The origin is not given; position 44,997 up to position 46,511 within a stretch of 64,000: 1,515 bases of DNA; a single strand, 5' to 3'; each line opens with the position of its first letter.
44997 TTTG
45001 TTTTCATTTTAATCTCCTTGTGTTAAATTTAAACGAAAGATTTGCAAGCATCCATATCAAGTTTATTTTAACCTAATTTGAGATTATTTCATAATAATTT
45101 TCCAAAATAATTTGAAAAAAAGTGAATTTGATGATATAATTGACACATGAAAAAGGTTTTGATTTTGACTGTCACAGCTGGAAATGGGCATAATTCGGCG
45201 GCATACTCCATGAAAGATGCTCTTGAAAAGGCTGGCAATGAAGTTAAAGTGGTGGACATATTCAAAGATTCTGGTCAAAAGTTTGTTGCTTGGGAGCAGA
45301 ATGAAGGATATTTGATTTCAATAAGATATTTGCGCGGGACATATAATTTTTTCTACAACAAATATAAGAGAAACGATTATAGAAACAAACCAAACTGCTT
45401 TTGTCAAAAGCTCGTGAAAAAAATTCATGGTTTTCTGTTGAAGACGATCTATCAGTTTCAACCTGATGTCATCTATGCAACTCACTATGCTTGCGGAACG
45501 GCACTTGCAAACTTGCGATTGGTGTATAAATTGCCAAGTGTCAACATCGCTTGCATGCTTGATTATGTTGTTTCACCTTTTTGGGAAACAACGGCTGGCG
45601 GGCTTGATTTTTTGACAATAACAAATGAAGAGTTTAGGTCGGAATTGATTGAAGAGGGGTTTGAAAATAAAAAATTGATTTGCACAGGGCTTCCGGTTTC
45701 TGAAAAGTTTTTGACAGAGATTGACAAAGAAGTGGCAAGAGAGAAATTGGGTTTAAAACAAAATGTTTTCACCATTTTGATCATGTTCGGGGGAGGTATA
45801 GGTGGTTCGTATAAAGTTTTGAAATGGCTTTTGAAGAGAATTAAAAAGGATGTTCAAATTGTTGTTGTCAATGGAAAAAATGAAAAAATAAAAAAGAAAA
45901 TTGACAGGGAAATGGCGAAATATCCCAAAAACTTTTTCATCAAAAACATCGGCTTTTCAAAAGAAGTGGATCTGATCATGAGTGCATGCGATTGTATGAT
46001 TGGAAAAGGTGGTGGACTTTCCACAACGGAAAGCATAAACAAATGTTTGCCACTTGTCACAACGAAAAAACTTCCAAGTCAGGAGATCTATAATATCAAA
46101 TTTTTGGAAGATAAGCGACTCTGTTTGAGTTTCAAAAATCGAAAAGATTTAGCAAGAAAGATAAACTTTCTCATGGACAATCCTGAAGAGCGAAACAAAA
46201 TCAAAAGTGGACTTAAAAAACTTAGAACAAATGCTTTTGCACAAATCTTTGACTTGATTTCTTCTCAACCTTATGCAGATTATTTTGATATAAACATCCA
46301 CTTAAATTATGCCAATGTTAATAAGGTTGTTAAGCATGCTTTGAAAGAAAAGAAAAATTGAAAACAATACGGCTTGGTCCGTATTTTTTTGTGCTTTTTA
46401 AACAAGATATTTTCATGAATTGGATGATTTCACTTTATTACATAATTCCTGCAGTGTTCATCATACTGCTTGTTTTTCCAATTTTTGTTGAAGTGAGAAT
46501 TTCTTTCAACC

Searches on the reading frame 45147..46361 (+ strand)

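Call 61: search_protein_families(library=pfam, proteins=[window:45147-46361:+], max_evalue=0.001)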
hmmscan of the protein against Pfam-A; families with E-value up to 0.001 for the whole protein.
window:45147-46361:+ (404 aa): 4 families
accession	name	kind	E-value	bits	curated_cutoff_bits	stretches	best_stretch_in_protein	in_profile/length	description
PF06925.17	MGDG_synth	-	1.6e-16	61.3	25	1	15-184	1-169/169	Monogalactosyldiacylglycerol (MGDG) synthase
PF00534.26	Glycos_transf_1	-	6.8e-09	35.9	26.4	1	222-354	34-167/172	Glycosyl transferases group 1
PF02350.25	Epimerase_2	-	7e-07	28.9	30.6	1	157-292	127-271/347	UDP-N-acetylglucosamine 2-epimerase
PF04101.22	Glyco_tran_28_C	-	0.00021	21.8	22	1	230-349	26-147/166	Glycosyltransferase family 28 C-terminal domain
